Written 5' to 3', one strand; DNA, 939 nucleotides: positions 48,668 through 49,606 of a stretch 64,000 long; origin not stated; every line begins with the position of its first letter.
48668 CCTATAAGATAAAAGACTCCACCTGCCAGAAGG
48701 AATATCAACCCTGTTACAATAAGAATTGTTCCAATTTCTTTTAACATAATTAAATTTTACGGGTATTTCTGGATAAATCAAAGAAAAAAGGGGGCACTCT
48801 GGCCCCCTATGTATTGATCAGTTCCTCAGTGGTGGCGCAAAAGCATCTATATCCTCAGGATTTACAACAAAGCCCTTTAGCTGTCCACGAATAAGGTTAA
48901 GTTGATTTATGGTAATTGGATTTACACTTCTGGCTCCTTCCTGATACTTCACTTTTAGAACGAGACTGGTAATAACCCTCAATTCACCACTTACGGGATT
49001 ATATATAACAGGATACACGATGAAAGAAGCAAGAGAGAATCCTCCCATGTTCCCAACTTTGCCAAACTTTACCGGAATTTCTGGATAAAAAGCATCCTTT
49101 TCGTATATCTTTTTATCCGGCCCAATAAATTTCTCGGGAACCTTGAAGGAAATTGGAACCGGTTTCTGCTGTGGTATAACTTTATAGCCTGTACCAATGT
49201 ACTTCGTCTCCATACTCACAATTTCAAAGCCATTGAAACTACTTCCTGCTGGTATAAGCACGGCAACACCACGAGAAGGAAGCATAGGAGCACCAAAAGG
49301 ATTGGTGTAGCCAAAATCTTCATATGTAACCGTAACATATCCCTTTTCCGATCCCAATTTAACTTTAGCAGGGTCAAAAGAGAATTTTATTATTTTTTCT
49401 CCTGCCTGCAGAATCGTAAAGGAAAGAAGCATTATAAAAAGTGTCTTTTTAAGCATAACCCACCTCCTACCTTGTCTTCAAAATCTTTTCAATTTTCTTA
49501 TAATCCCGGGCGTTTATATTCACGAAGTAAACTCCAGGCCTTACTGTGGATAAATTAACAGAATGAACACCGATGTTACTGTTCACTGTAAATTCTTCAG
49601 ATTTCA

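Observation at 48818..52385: Split gingipain-type protease: a C25 peptidase with T9SS sorting domain followed by a separately encoded, secreted propeptide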

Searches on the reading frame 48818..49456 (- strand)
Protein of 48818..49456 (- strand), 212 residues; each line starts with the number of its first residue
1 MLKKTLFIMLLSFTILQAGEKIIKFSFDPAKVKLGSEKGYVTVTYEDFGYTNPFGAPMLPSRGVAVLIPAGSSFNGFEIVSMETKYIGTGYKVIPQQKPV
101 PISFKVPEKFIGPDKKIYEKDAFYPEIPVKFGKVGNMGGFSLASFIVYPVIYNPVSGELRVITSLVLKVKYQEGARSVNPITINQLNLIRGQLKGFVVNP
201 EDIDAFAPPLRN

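Call 3: search_protein_families(library=pfam, proteins=[window:48818-49456:-], max_evalue=1)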
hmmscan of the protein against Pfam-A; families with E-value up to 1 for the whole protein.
window:48818-49456:- (212 aa): 1 family
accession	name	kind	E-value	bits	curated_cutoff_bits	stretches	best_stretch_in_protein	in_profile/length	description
PF08126.16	Propeptide_C25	-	0.00029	20.5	22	1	54-176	57-177/205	Propeptide_C25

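Call 4: search_protein_families(library=ncbifam, proteins=[window:48818-49456:-], max_evalue=1)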
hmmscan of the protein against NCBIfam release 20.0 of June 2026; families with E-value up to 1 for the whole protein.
window:48818-49456:- (212 aa): 0 families

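Call 6: find_homologous_proteins(query=window:48818-49456:-, max_evalue=0.001)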
Query window:48818-49456:- (212 aa): 11 proteins with E <= 0.001 among 152 candidates.
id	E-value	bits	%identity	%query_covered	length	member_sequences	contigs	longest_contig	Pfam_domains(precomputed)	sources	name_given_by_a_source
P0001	3.7e-133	460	100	100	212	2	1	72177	-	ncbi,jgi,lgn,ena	-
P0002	4.7e-112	391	83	100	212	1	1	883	PF08126.17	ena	-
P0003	8.4e-110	384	81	100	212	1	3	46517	PF08126.17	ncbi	-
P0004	5.3e-103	361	75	100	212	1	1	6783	PF08126.17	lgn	-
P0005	5.3e-97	342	72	100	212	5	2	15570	PF08126.17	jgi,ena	-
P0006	4.8e-93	329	69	100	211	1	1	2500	PF08126.17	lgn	-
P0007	1.0e-91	324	66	100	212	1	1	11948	PF08126.17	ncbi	-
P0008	1.1e-90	321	67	100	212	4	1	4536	PF08126.17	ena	-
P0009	1.3e-90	321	68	100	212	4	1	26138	PF08126.17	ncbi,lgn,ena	-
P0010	3.9e-89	316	65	100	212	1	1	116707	PF08126.17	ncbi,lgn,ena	-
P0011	1.9e-83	297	64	100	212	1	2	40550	PF08126.17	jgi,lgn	-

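Call 9: find_encoding_contigs(protein=P0010, flank=8000, max_places=2)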
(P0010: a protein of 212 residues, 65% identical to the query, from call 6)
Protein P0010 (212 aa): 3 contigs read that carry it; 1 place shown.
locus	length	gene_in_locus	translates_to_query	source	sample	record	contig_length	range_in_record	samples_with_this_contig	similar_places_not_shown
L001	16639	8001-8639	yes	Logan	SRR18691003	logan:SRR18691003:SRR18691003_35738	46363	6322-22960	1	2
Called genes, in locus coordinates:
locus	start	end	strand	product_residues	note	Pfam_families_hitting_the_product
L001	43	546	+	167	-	PF00694:Aconitase_C, PF06434:Aconitase_2_N (weak)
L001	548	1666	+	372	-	PF00180:Iso_dh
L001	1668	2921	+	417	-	PF00330:Aconitase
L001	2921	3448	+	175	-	PF00694:Aconitase_C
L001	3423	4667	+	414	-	PF04389:Peptidase_M28, PF01546:Peptidase_M20 (weak)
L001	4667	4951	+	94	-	PF03819:MazG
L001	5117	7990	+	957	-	PF07705:CARDB, PF01364:Peptidase_C25, PF18962:Por_Secre_tail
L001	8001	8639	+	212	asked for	PF08126:Propeptide_C25 (weak)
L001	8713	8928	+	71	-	PF11146:DUF2905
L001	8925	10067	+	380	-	PF03739:LptF_LptG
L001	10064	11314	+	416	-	-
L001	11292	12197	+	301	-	PF03193:RsgA_GTPase (faint), PF10662:PduV-EutP (weak), PF00350:Dynamin_N (faint), PF01926:MMR_HSR1, PF02421:FeoB_N, PF00009:GTP_EFTU, PF16897:MMR_HSR1_Xtn (faint), PF07650:KH_2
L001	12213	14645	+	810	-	PF17854:FtsK_alpha, PF01580:FtsK_SpoIIIE, PF12846:AAA_10 (faint), PF09397:FtsK_gamma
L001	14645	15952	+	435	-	PF03951:Gln-synt_N, PF00120:Gln-synt_C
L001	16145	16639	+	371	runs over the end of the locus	PF19572:PorV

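Call 10: find_encoding_contigs(protein=P0011, flank=8000, max_places=2)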
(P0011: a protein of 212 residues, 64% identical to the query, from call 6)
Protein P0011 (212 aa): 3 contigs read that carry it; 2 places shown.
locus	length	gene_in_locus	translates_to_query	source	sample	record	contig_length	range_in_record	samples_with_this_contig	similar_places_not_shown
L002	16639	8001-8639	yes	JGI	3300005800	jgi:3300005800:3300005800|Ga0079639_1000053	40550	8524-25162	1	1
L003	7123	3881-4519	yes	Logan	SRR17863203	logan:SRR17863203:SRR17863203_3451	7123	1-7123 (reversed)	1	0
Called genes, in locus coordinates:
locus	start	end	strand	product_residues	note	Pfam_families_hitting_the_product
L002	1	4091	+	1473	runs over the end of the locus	PF08126:Propeptide_C25, PF01364:Peptidase_C25, PF18962:Por_Secre_tail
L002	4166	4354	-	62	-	PF01783:Ribosomal_L32p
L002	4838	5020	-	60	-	-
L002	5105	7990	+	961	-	PF07705:CARDB, PF01364:Peptidase_C25, PF18962:Por_Secre_tail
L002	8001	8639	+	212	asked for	PF08126:Propeptide_C25 (weak)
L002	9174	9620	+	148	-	PF04055:Radical_SAM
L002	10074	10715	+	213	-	-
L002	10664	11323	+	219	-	-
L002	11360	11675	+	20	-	-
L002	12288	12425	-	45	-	-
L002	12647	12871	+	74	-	-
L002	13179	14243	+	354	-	PF01547:SBP_bac_1, PF12849:PBP_like_2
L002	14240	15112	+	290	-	PF00528:BPD_transp_1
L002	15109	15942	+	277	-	PF00528:BPD_transp_1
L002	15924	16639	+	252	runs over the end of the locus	PF02463:SMC_N, PF13476:AAA_23 (faint), PF00005:ABC_tran, PF01637:ATPase_2 (faint), PF13304:AAA_21 (weak)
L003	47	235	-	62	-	PF01783:Ribosomal_L32p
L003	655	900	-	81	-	-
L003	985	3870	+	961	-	PF07705:CARDB, PF01364:Peptidase_C25, PF18962:Por_Secre_tail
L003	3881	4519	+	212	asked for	PF08126:Propeptide_C25 (weak)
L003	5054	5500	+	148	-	PF04055:Radical_SAM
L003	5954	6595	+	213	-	-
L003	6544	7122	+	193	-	?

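Call 12: search_protein_families(library=pfam, alignment_id=A1, max_evalue=0.01)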
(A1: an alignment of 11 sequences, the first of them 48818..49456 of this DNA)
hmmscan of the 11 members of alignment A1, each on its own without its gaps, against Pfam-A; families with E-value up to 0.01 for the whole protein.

A. member 1, window:48818-49456:- (212 aa): 1 family
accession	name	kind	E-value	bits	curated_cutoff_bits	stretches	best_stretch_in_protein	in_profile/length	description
PF08126.16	Propeptide_C25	-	0.00029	20.5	22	1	54-176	57-177/205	Propeptide_C25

B. families by the number of members that match (of 11 scanned): 1 family
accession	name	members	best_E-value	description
PF08126.16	Propeptide_C25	11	8e-08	Propeptide_C25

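Call 13: search_solved_structures(query=A1, max_evalue=10, show_alignments=3)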
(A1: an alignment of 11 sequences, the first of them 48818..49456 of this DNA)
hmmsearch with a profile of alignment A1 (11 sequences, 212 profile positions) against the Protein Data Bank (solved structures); distinct sequences matched with E-value up to 10: 2.
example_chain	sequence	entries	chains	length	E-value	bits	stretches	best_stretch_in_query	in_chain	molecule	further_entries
5mun_A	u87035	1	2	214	8e-05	25.5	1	40-174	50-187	Lys-gingipain W83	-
4ief_A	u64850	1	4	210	0.0097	18.7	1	15-199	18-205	Gingipain R2 Pro-Domain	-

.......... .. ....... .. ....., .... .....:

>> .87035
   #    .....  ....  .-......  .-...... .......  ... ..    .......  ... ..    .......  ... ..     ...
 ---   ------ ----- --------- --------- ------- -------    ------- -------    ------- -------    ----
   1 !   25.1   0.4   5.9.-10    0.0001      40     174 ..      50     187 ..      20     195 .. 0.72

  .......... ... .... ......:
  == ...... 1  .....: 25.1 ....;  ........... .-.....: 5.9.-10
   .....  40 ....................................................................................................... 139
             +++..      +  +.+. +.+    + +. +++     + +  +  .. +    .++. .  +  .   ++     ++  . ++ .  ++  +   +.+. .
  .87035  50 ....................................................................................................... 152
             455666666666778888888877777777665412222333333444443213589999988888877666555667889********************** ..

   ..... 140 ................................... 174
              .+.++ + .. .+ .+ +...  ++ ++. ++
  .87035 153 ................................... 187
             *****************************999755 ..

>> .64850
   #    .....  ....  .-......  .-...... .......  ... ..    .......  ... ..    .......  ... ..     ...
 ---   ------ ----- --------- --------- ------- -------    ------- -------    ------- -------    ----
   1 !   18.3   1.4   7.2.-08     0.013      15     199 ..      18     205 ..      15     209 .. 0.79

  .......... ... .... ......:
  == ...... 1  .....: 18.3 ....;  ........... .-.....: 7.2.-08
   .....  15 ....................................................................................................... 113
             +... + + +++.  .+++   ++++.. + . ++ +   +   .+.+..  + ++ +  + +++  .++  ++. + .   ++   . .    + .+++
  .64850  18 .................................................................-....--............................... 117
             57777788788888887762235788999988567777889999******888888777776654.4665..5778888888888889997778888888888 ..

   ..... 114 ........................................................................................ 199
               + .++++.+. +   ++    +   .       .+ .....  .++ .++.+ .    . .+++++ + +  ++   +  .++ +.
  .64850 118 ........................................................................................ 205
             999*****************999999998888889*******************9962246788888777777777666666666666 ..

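Call 16: search_protein_representatives(alignment_id=A1)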
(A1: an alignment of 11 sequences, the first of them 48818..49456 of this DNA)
Query: 11 sequences, 212 profile positions. Proteins with E-value up to 0.001 (for the whole library): 4882; up to 1e-10: 1131; up to 1e-30: 28. The best 150 are listed.
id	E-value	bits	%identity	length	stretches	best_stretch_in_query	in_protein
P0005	1.8e-114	396.9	-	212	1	1-212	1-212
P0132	1.3e-60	220.9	-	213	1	3-212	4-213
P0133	5.1e-42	160.1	-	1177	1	2-211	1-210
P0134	9.3e-40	152.7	-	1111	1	8-210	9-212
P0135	4.2e-38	147.4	-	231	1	10-209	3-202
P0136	1.2e-37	145.8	-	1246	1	2-211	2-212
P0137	3.5e-37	144.3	-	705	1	4-210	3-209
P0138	2.1e-36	141.8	-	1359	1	9-209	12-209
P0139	9.7e-36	139.6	-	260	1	5-207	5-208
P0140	2.1e-35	138.6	-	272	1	16-210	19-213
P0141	3.1e-35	138.0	-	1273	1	8-211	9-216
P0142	7.2e-35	136.8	-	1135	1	6-211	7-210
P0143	1.2e-34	136.0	-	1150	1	5-211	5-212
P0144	2.0e-33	132.1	-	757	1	7-211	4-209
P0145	3.3e-33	131.4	-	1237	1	5-211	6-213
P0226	6.7e-25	104.2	-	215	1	6-208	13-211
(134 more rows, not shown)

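Call 20: find_related_loci(query=A1, collection=genome_contigs, flank=6000)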
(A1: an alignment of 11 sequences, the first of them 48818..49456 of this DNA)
Query A1 (212 aa) in genome_contigs; peptide patterns used: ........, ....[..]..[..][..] (x = any residue, [..] = any of these).
153 stretches matched a pattern; 74 encode a relative of the query (tblastn E <= 1e-3); 74 distinct loci.
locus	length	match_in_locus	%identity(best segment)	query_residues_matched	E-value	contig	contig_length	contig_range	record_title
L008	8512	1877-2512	73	1-212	1e-103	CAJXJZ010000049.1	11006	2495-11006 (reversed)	TPA_asm: uncultured bacterium isolate SRR4023291_bin.14_MetaBAT_v2.12.1_MAG genome assembly, contig: NODE_857_length_110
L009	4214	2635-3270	68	1-212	5e-98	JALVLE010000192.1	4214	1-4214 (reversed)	MAG: candidate division WOR-3 bacterium isolate A1_metabat2_scaf2bin.263 A1_NODE_26374_length_4214_cov_2.999266, whole g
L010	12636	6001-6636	65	1-212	2e-95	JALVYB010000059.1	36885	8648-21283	MAG: candidate division WOR-3 bacterium isolate M10_metabat2_scaf2bin.168 M10_NODE_373_length_36885_cov_4.924697, whole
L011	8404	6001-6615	36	2-212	2e-28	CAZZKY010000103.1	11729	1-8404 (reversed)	MAG TPA_asm: uncultured bacterium isolate binchicken_co25_44 genome assembly, contig: k141_100505, whole genome shotgun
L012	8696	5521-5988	32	46-203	4e-15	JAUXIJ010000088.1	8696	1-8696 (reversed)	MAG: Candidatus Cloacimonadota bacterium isolate CSMAG_2978 CSMAG_2978_k119_1075190_length_8696_cov_7.6826, whole genome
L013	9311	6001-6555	27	13-180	3e-14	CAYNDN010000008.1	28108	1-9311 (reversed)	MAG TPA_asm: uncultured Lentimicrobiaceae bacterium isolate SRP141376_co3_49 genome assembly, contig: NODE_4417_length_2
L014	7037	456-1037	27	7-200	4e-14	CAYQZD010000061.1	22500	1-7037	MAG TPA_asm: uncultured bacterium isolate SRP167671_co1_177 genome assembly, contig: NODE_2650_length_22500_cov_7.624103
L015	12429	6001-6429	28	38-175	6e-14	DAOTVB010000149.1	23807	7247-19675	MAG TPA_asm: Chloroflexaceae bacterium isolate F7_114 k211_72464, whole genome shotgun sequence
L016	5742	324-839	28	13-177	4e-13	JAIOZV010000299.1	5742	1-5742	MAG: Bacteroidales bacterium isolate Tobar13m-G16 Tobar13m-C10661, whole genome shotgun sequence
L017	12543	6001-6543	27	3-174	7e-13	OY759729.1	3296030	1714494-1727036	MAG: Candidatus Cloacimonadales bacterium isolate 62aeb636-92f1-4ae4-90d0-6392ac38953c genome assembly, chromosome: 1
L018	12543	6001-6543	27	3-174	7e-13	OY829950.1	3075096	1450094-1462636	MAG: Candidatus Cloacimonadales bacterium isolate 55f7dba2-411d-4d06-9fab-9545568f0b98 genome assembly, chromosome: 1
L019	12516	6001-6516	26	36-205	1e-12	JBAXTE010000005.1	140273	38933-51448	MAG: Bacteroidota bacterium isolate ELA627 MAG627_5, whole genome shotgun sequence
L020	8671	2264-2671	30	40-171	2e-12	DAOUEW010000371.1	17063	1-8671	MAG TPA_asm: Anaerolineae bacterium isolate N9_380 k139_1002321, whole genome shotgun sequence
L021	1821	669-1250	27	1-179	2e-12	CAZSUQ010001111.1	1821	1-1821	MAG TPA_asm: uncultured Thermodesulfobacteriota bacterium isolate binchicken_co97_83 genome assembly, contig: NODE_20552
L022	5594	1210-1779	26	8-201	4e-12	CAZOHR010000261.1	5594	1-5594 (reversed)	MAG TPA_asm: uncultured Bacteroidales bacterium isolate SRP272421_co3_70 genome assembly, contig: NODE_53220_length_5594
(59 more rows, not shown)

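Call 47: predict_structure(alignment_id=A4)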
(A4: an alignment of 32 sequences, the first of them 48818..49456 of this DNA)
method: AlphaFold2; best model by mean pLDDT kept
length: 212 residues; sequences in the alignment: 32
mean_pLDDT: 91.0   pTM: 0.81
mean pLDDT of the five models: 91.0, 90.9, 90.2, 89.8, 89.3
residues with pLDDT >= 90: 167; 70-90: 28; 50-70: 17; < 50: 0
segments of 3 or more residues with pLDDT < 50: none
pLDDT, mean of each block of 10 residues (from residue 1): 57 66 97 95 95 96 96 95 97 94 80 96 97 92 97 98 98 89 92 93 93 83
secondary structure, 60 per line:
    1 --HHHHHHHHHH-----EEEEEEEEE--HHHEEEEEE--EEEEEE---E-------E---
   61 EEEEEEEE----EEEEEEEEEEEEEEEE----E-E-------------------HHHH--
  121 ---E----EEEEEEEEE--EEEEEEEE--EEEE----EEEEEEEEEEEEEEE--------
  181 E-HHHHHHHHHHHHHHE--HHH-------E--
elements in order: H3-12 E18-26 E32-37 E40-45 E61-68 E73-88 H115-118 E129-137 E140-147 E150-153 E158-172 H183-196

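Call 50: fold_search(model_id=the predicted structure, library=pdb)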
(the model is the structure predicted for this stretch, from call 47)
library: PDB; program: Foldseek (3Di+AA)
matches with E <= 10: 435; with E <= 0.001: 6
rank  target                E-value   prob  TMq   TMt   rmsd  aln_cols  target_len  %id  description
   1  4ief_C                3.4e-10  1.00  0.67  0.72   4.6       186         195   17  Complex of Porphyromonas gingivalis RgpB pro- and mature domains (released 2013-04-10)
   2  4ief_E                4.0e-10  1.00  0.65  0.71   4.8       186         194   18  Complex of Porphyromonas gingivalis RgpB pro- and mature domains (released 2013-04-10)
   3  4ief_G                9.8e-10  1.00  0.65  0.71   4.1       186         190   18  Complex of Porphyromonas gingivalis RgpB pro- and mature domains (released 2013-04-10)
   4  4ief_A                1.2e-09  1.00  0.65  0.71   4.7       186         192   18  Complex of Porphyromonas gingivalis RgpB pro- and mature domains (released 2013-04-10)
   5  5mun_A                5.1e-09  1.00  0.52  0.59   6.5       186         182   18  Structural insight into zymogenic latency of gingipain K from Porphyromonas gingivalis. (released 2017-02-22)
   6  5mun_B                2.5e-08  1.00  0.55  0.64   3.3       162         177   19  Structural insight into zymogenic latency of gingipain K from Porphyromonas gingivalis. (released 2017-02-22)
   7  6esb_6                5.0e-01  0.05  0.18  0.13  14.6       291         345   13  BK polyomavirus + 20 mM GT1b oligosaccharide (released 2018-05-02)
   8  6y61_GGG              8.3e-01  0.06  0.19  0.16  14.0       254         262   11  Structure of apo Sheep Polyomavirus VP1 (released 2020-07-08)
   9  1sva_3                8.3e-01  0.06  0.21  0.15  14.5       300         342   13  SIMIAN VIRUS 40 (released 1996-06-10)
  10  3bwq_E                8.8e-01  0.08  0.23  0.19  13.3       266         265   12  Structure of free SV40 VP1 pentamer (released 2008-03-04)
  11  3bwq_A                9.2e-01  0.08  0.23  0.20  13.5       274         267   13  Structure of free SV40 VP1 pentamer (released 2008-03-04)
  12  8u5l_E                9.2e-01  0.07  0.21  0.18  13.9       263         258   12  MAU868, a novel human-derived monoclonal neutralizing antibody targeting BK virus VP1 (released 2024-08-14)
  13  3bwq_D                9.2e-01  0.06  0.20  0.17  13.8       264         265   12  Structure of free SV40 VP1 pentamer (released 2008-03-04)
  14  3bwq_B                9.8e-01  0.04  0.16  0.14  14.4       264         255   11  Structure of free SV40 VP1 pentamer (released 2008-03-04)
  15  1sva_6                1.0e+00  0.06  0.22  0.16  14.6       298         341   13  SIMIAN VIRUS 40 (released 1996-06-10)
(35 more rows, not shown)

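Call 61: list_cluster_members(proteins=[window:48818-49456:-, window:49467-52385:-, P0003, P0010, P0007])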
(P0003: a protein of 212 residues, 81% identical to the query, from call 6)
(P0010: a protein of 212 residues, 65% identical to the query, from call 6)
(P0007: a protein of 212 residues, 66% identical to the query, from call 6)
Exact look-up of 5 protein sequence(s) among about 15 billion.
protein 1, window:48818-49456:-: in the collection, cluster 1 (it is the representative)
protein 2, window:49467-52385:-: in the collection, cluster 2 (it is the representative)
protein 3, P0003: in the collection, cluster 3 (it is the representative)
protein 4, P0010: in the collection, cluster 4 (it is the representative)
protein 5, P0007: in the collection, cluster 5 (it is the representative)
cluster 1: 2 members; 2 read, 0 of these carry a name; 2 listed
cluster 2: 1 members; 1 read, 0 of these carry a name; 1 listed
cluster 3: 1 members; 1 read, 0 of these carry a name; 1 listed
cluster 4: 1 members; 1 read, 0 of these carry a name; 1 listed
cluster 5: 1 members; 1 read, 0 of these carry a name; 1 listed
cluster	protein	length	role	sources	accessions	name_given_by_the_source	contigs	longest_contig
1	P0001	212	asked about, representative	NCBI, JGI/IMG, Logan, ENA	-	-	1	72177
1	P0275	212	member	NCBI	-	-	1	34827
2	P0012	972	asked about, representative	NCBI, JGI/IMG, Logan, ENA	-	-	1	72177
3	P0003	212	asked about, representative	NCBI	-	-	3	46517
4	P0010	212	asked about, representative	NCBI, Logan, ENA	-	-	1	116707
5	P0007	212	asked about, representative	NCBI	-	-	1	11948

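Call 64: find_encoding_contigs(protein=P0226, flank=5000, max_places=2)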
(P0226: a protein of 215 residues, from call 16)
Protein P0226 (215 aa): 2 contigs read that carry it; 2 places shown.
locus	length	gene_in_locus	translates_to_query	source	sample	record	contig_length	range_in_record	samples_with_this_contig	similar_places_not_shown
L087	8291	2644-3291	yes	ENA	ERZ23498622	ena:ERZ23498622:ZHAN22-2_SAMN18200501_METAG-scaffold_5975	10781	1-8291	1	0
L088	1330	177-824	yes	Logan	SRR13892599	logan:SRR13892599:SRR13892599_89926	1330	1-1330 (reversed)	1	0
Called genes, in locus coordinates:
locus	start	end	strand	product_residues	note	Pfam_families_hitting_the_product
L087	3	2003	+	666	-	?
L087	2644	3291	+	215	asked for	-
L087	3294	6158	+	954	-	PF07705:CARDB, PF01364:Peptidase_C25, PF18962:Por_Secre_tail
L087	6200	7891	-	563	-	PF01048:PNP_UDP_1 (faint), PF20903:SPL, PF04055:Radical_SAM (faint)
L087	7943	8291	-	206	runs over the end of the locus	PF08643:DUF1776 (weak), PF00106:adh_short, PF13561:adh_short_C2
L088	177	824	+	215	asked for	-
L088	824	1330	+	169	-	?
